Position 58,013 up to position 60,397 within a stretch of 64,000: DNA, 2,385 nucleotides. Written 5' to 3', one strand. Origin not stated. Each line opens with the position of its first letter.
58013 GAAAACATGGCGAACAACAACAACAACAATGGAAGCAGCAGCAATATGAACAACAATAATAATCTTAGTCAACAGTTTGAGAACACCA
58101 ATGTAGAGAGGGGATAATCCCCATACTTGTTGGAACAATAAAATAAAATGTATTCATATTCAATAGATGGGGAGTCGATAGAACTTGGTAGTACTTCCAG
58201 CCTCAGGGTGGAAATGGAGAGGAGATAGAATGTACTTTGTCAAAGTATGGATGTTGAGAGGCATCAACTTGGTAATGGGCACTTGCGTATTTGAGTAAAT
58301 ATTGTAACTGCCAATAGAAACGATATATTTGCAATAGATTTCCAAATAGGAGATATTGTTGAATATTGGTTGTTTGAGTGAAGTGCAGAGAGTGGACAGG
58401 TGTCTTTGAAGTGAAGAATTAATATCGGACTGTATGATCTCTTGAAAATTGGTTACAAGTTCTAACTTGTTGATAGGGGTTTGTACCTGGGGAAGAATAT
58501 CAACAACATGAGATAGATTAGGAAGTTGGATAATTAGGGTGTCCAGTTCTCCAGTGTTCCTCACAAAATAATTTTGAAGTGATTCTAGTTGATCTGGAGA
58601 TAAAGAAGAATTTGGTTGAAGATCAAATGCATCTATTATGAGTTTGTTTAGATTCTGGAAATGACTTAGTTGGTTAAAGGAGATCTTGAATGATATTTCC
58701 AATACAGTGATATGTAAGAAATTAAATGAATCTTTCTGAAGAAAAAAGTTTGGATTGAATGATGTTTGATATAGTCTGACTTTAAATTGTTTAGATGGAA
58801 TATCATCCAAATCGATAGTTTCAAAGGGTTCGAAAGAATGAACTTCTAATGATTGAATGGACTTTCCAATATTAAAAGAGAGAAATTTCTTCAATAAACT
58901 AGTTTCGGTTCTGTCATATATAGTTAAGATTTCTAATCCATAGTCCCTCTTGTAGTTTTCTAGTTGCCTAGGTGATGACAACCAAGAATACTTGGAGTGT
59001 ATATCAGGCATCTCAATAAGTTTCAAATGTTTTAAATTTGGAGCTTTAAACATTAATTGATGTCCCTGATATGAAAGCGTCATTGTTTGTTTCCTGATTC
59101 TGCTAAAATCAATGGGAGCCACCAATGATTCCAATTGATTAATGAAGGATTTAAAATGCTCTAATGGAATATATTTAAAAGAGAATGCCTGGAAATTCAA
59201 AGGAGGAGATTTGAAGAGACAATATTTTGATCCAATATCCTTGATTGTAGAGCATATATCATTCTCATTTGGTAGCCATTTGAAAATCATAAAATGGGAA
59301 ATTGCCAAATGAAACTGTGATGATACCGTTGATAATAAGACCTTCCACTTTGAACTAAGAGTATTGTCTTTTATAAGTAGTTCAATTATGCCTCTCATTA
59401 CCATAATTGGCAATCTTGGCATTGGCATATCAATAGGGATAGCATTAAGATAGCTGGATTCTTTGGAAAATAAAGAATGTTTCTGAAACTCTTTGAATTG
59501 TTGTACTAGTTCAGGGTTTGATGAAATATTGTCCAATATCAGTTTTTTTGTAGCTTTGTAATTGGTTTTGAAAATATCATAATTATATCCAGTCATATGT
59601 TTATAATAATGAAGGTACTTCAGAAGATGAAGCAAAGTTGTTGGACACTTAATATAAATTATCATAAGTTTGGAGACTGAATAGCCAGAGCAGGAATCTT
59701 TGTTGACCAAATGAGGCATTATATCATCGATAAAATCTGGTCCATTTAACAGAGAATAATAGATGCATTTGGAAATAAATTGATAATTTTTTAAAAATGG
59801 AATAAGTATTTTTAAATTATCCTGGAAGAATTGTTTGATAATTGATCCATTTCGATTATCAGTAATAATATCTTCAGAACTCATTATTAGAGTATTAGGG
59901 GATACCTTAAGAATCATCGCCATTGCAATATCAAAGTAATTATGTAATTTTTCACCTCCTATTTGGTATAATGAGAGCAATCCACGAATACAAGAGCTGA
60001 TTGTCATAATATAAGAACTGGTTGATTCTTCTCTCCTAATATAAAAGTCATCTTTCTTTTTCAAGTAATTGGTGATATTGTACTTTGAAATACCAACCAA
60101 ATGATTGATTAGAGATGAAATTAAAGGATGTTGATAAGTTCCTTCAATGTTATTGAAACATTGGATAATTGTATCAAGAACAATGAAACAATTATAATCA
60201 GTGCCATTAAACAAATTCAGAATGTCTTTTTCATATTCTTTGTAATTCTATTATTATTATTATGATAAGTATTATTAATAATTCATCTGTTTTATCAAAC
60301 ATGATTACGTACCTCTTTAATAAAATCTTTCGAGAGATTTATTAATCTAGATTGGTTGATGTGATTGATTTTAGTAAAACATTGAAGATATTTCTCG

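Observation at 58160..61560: A 3.3 kb compositional island: one gene with radically AT-rich codons and AT-rich introns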

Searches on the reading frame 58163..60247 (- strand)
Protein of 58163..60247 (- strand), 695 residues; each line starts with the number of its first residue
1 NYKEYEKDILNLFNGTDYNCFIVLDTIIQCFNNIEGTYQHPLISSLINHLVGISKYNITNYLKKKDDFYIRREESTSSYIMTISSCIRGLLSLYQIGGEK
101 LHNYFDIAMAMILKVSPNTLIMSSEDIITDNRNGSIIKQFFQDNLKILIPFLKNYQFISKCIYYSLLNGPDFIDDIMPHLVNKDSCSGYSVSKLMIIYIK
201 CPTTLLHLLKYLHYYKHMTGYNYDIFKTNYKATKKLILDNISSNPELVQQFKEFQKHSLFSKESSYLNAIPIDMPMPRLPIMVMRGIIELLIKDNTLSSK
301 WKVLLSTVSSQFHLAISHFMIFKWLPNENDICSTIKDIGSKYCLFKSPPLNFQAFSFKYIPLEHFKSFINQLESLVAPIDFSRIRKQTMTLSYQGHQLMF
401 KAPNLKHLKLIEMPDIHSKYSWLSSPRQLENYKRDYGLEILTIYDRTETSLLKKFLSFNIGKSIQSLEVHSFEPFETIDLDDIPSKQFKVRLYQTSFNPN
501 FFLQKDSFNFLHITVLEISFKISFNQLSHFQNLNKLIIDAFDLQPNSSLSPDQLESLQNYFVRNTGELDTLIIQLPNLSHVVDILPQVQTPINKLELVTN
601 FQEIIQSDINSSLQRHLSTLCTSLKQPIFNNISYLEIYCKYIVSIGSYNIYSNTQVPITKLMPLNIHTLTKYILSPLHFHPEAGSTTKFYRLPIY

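Call 20: search_protein_representatives(protein=window:58163-60247:-)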
Query: 695 residues. Proteins with E-value up to 0.001 (for the whole library): 35; up to 1e-10: 16; up to 1e-30: 0. The best 35 are listed.
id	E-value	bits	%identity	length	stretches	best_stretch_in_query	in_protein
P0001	1.4e-21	93.1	31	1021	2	232-637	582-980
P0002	7.7e-21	90.7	32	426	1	2-379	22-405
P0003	4.9e-20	88.0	34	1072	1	203-425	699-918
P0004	4.6e-19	84.8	30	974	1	205-651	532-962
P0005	2.5e-18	82.4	30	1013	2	200-474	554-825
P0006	4.6e-17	78.2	34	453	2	273-470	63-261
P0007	1.6e-16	76.4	30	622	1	201-691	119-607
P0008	6.3e-15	71.1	29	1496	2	227-587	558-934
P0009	9.8e-15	70.5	35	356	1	205-377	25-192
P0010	4.5e-14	68.3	32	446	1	274-480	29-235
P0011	1.5e-13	66.6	38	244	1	304-471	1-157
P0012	4.7e-13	65.0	36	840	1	229-393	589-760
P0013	6.2e-12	61.2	32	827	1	198-413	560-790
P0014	1.2e-11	60.3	33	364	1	202-383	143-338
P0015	2.5e-11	59.3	31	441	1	227-425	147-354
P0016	6.5e-11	57.9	37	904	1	267-412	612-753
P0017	3.8e-10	55.3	43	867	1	273-375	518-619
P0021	1.7e-07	46.6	32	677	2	217-379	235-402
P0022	1.9e-07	46.4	28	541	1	272-597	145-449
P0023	2.0e-07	46.3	43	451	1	276-364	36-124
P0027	2.9e-06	42.5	27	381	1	293-640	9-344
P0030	1.3e-05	40.3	33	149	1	554-692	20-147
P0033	2.0e-04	36.4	39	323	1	297-408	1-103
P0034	4.0e-04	35.5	31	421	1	303-543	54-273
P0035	9.3e-04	34.2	30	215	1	512-637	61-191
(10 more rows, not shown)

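Call 22: list_cluster_members(proteins=[P0001, P0002, P0003, P0004, P0005, P0006, P0007, P0008, P0012, P0013])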
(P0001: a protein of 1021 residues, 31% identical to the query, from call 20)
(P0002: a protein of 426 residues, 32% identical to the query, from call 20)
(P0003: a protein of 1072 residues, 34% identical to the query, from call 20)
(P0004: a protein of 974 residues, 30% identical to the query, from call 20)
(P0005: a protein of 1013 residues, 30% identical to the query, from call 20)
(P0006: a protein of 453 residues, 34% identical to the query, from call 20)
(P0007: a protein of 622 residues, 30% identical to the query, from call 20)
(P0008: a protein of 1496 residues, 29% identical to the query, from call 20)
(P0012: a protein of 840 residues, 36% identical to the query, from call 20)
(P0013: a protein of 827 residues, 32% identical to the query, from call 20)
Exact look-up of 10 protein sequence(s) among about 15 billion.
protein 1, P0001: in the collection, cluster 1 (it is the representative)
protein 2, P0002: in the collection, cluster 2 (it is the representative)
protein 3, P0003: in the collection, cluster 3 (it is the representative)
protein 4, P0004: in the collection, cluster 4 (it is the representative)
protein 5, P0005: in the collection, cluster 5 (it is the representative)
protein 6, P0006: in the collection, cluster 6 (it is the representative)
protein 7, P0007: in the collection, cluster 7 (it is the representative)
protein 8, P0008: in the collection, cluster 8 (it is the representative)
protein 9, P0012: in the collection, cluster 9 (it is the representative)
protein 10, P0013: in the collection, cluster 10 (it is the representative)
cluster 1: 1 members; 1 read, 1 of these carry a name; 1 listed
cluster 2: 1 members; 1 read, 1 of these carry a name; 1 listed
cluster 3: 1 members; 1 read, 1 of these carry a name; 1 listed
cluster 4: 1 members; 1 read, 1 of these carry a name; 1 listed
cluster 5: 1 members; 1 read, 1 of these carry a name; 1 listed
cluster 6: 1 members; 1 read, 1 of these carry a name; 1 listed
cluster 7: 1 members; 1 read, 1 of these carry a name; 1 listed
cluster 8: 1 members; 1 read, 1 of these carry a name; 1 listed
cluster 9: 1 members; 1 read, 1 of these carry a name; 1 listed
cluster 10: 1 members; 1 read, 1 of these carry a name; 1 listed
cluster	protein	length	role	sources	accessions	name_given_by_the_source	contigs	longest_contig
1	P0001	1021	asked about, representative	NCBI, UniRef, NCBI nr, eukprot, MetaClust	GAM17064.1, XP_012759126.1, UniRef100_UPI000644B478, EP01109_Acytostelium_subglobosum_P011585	hypothetical protein SAMD00019534_002390 [Acytostelium subglobosum LB1] | hypothetical protein n=1 Tax=Acytostelium subglobosum LB1 TaxID=1410327 ... | XP_012759126.1 hypothetical protein SAMD00019534_002390 [Acytostelium subglobosum LB1]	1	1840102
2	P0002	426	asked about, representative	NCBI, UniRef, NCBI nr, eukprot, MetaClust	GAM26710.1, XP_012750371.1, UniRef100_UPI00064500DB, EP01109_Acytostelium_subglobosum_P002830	hypothetical protein SAMD00019534_098850 [Acytostelium subglobosum LB1] | hypothetical protein n=1 Tax=Acytostelium subglobosum LB1 TaxID=1410327 ... | XP_012750371.1 hypothetical protein SAMD00019534_098850 [Acytostelium subglobosum LB1]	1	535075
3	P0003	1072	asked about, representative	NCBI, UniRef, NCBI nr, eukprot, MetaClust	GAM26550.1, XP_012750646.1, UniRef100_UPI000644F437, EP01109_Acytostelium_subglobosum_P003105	hypothetical protein SAMD00019534_097250 [Acytostelium subglobosum LB1] | hypothetical protein n=1 Tax=Acytostelium subglobosum LB1 TaxID=1410327 ... | XP_012750646.1 hypothetical protein SAMD00019534_097250 [Acytostelium subglobosum LB1]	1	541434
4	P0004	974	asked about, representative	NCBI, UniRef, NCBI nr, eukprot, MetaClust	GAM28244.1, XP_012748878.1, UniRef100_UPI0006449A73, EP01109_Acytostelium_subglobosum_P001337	hypothetical protein SAMD00019534_114200 [Acytostelium subglobosum LB1] | hypothetical protein n=1 Tax=Acytostelium subglobosum LB1 TaxID=1410327 ... | XP_012748878.1 hypothetical protein SAMD00019534_114200 [Acytostelium subglobosum LB1]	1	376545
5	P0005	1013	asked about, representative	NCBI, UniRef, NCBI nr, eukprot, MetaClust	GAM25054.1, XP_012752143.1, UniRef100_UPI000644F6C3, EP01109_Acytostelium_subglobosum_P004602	hypothetical protein SAMD00019534_082290 [Acytostelium subglobosum LB1] | hypothetical protein n=1 Tax=Acytostelium subglobosum LB1 TaxID=1410327 ... | XP_012752143.1 hypothetical protein SAMD00019534_082290 [Acytostelium subglobosum LB1]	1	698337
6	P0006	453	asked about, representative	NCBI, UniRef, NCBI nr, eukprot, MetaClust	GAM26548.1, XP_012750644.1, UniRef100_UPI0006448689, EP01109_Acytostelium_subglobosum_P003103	hypothetical protein SAMD00019534_097230 [Acytostelium subglobosum LB1] | hypothetical protein n=1 Tax=Acytostelium subglobosum LB1 TaxID=1410327 ... | XP_012750644.1 hypothetical protein SAMD00019534_097230 [Acytostelium subglobosum LB1]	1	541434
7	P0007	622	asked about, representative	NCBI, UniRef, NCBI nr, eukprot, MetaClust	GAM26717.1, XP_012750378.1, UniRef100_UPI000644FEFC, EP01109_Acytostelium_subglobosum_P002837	hypothetical protein SAMD00019534_098920 [Acytostelium subglobosum LB1] | hypothetical protein n=1 Tax=Acytostelium subglobosum LB1 TaxID=1410327 ... | XP_012750378.1 hypothetical protein SAMD00019534_098920 [Acytostelium subglobosum LB1]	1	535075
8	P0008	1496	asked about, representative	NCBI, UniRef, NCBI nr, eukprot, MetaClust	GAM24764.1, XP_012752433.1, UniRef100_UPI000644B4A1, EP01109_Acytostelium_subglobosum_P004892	hypothetical protein SAMD00019534_079390 [Acytostelium subglobosum LB1] | hypothetical protein n=1 Tax=Acytostelium subglobosum LB1 TaxID=1410327 ... | XP_012752433.1 hypothetical protein SAMD00019534_079390 [Acytostelium subglobosum LB1]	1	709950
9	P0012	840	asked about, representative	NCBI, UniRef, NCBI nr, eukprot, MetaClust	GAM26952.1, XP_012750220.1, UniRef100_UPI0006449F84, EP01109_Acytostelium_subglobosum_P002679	hypothetical protein SAMD00019534_101270 [Acytostelium subglobosum LB1] | hypothetical protein n=1 Tax=Acytostelium subglobosum LB1 TaxID=1410327 ... | XP_012750220.1 hypothetical protein SAMD00019534_101270 [Acytostelium subglobosum LB1]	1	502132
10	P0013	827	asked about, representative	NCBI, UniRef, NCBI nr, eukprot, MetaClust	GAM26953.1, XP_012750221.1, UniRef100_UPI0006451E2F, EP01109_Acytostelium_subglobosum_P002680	hypothetical protein SAMD00019534_101280 [Acytostelium subglobosum LB1] | hypothetical protein n=1 Tax=Acytostelium subglobosum LB1 TaxID=1410327 ... | XP_012750221.1 hypothetical protein SAMD00019534_101280 [Acytostelium subglobosum LB1]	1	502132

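Call 28: list_cluster_members(proteins=[P0016, P0017, P0022, P0023, P0033, P0034, P0009, P0021, P0027, P0030])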
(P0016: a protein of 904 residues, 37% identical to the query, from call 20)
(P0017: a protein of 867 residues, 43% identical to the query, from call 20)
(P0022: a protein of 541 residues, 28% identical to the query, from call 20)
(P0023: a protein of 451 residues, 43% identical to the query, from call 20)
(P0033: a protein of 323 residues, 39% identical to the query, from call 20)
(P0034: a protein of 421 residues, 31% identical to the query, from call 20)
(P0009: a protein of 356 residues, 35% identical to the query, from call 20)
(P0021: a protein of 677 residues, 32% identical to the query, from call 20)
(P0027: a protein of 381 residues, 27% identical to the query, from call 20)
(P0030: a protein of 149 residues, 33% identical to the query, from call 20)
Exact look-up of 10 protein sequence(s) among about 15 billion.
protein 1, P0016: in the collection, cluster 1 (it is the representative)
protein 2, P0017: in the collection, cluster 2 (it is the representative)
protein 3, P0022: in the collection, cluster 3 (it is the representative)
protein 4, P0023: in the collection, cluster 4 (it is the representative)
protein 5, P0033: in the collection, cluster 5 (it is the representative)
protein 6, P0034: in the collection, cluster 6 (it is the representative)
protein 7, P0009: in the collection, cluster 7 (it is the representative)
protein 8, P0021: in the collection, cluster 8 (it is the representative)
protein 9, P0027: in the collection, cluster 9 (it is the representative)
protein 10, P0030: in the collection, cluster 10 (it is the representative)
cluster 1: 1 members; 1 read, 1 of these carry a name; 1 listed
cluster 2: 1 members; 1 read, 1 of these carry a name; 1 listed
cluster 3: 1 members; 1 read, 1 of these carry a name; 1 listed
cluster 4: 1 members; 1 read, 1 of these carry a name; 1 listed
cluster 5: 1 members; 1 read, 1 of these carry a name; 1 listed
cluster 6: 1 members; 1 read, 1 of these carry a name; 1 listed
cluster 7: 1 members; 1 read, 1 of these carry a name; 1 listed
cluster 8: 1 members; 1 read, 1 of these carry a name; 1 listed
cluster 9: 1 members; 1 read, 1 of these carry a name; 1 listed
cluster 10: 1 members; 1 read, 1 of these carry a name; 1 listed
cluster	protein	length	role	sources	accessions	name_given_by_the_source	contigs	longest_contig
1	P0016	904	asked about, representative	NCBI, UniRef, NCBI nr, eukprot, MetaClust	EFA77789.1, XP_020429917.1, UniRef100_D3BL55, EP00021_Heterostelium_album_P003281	hypothetical protein PPL_09287 [Heterostelium album PN500] | Uncharacterized protein n=1 Tax=Heterostelium pallidum (strain ATCC 26659 / Pp 5 / PN500) ... | XP_020429917.1 hypothetical protein PPL_09287 [Heterostelium album PN500]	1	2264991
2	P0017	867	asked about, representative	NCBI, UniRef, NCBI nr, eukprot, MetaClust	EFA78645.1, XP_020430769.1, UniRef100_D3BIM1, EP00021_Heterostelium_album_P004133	hypothetical protein PPL_08100 [Heterostelium album PN500] | Uncharacterized protein n=1 Tax=Heterostelium pallidum (strain ATCC 26659 / Pp 5 / PN500) ... | XP_020430769.1 hypothetical protein PPL_08100 [Heterostelium album PN500]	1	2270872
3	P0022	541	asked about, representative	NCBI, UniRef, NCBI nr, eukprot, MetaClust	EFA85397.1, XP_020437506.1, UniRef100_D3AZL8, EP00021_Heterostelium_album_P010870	hypothetical protein PPL_02400 [Heterostelium album PN500] | Uncharacterized protein n=1 Tax=Heterostelium pallidum (strain ATCC 26659 / Pp 5 / PN500) ... | XP_020437506.1 hypothetical protein PPL_02400 [Heterostelium album PN500]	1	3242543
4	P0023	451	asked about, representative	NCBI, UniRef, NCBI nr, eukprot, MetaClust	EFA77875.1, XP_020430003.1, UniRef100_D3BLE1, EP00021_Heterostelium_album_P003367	hypothetical protein PPL_09375 [Heterostelium album PN500] | F-box domain-containing protein n=1 Tax=Heterostelium pallidum (strain ATCC 26659 / Pp 5 ... | XP_020430003.1 hypothetical protein PPL_09375 [Heterostelium album PN500]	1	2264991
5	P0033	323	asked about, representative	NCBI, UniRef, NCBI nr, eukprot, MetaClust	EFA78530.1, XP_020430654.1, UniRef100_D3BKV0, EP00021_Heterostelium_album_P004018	hypothetical protein PPL_09182 [Heterostelium album PN500] | Uncharacterized protein n=1 Tax=Heterostelium pallidum (strain ATCC 26659 / Pp 5 / PN500) ... | XP_020430654.1 hypothetical protein PPL_09182 [Heterostelium album PN500]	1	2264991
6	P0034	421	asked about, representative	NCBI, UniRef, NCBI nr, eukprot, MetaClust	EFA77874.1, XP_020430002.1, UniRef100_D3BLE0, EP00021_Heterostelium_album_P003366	hypothetical protein PPL_09374 [Heterostelium album PN500] | Uncharacterized protein n=1 Tax=Heterostelium pallidum (strain ATCC 26659 / Pp 5 / PN500) ... | XP_020430002.1 hypothetical protein PPL_09374 [Heterostelium album PN500]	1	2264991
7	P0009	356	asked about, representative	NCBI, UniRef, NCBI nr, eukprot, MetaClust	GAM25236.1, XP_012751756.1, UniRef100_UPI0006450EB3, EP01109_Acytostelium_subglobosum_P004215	hypothetical protein SAMD00019534_084110 [Acytostelium subglobosum LB1] | hypothetical protein n=1 Tax=Acytostelium subglobosum LB1 TaxID=1410327 ... | XP_012751756.1 hypothetical protein SAMD00019534_084110 [Acytostelium subglobosum LB1]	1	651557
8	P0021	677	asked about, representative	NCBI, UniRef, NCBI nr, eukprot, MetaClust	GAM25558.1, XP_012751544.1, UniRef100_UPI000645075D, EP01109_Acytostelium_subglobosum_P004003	hypothetical protein SAMD00019534_087330 [Acytostelium subglobosum LB1] | hypothetical protein n=1 Tax=Acytostelium subglobosum LB1 TaxID=1410327 ... | XP_012751544.1 hypothetical protein SAMD00019534_087330 [Acytostelium subglobosum LB1]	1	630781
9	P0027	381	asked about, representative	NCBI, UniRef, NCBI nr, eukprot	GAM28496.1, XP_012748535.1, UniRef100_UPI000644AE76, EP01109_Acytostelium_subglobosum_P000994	hypothetical protein SAMD00019534_116720 [Acytostelium subglobosum LB1] | hypothetical protein n=1 Tax=Acytostelium subglobosum LB1 TaxID=1410327 ... | XP_012748535.1 hypothetical protein SAMD00019534_116720 [Acytostelium subglobosum LB1]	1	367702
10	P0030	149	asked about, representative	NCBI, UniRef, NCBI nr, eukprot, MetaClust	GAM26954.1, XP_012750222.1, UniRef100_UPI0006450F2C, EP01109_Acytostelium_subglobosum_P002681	hypothetical protein SAMD00019534_101290 [Acytostelium subglobosum LB1] | hypothetical protein n=1 Tax=Acytostelium subglobosum LB1 TaxID=1410327 ... | XP_012750222.1 hypothetical protein SAMD00019534_101290 [Acytostelium subglobosum LB1]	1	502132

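Call 29: predict_structure(protein=window:58163-60247:-)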
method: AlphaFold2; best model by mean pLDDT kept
length: 695 residues; sequences in the alignment: 1
mean_pLDDT: 37.3   pTM: 0.24
mean pLDDT of the five models: 37.3, 30.1, 28.0, 25.8, 24.3
residues with pLDDT >= 90: 0; 70-90: 0; 50-70: 16; < 50: 679
segments of 3 or more residues with pLDDT < 50: 1-86, 110-467, 469-695
pLDDT, mean of each block of 10 residues (from residue 1): 38 43 46 44 47 42 36 39 49 51 49 42 32 40 46 40 35 39 33 32 36 34 34 37 37 34 29 28 34 36 33 34 38 40 33 30 38 35 29 30 34 37 40 41 44 46 46 44 42 37 34 28 31 36 36 42 40 37 40 38 37 35 35 36 32 30 35 34 32 28
secondary structure, 60 per line:
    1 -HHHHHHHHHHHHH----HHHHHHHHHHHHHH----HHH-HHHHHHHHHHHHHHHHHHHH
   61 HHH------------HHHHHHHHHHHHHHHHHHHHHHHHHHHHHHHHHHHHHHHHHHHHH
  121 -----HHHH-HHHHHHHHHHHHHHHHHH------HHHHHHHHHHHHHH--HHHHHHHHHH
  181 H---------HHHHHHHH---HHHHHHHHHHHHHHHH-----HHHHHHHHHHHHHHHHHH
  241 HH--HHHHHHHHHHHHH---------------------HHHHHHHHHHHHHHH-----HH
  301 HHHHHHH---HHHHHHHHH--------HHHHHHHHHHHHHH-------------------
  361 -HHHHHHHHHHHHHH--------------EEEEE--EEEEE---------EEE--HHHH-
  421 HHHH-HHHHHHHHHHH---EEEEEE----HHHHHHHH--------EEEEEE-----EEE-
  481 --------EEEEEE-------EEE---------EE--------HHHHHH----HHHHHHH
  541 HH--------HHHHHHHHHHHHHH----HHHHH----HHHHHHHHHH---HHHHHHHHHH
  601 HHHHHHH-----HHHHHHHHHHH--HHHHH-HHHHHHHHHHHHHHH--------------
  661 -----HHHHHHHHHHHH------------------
elements in order (helices of 4 or more, strands of 3 or more residues): H2-14 H19-32 H41-63 H76-120 H126-129 H131-148 H155-168 H171-181 H191-198 H202-217 H223-242 H245-257 H279-293 H299-307 H311-319 H328-341 H362-375 E390-394 E397-401 E411-413 H416-419 H421-424 H426-436 E440-445 H450-457 E466-471 E477-479 E489-494 E502-504 H524-529 H534-542 H551-564 H569-573 H578-587 H591-607 H613-623 H626-630 H632-646 H666-677

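Call 36: find_encoding_contigs(protein=P0001, flank=10000, max_places=2)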
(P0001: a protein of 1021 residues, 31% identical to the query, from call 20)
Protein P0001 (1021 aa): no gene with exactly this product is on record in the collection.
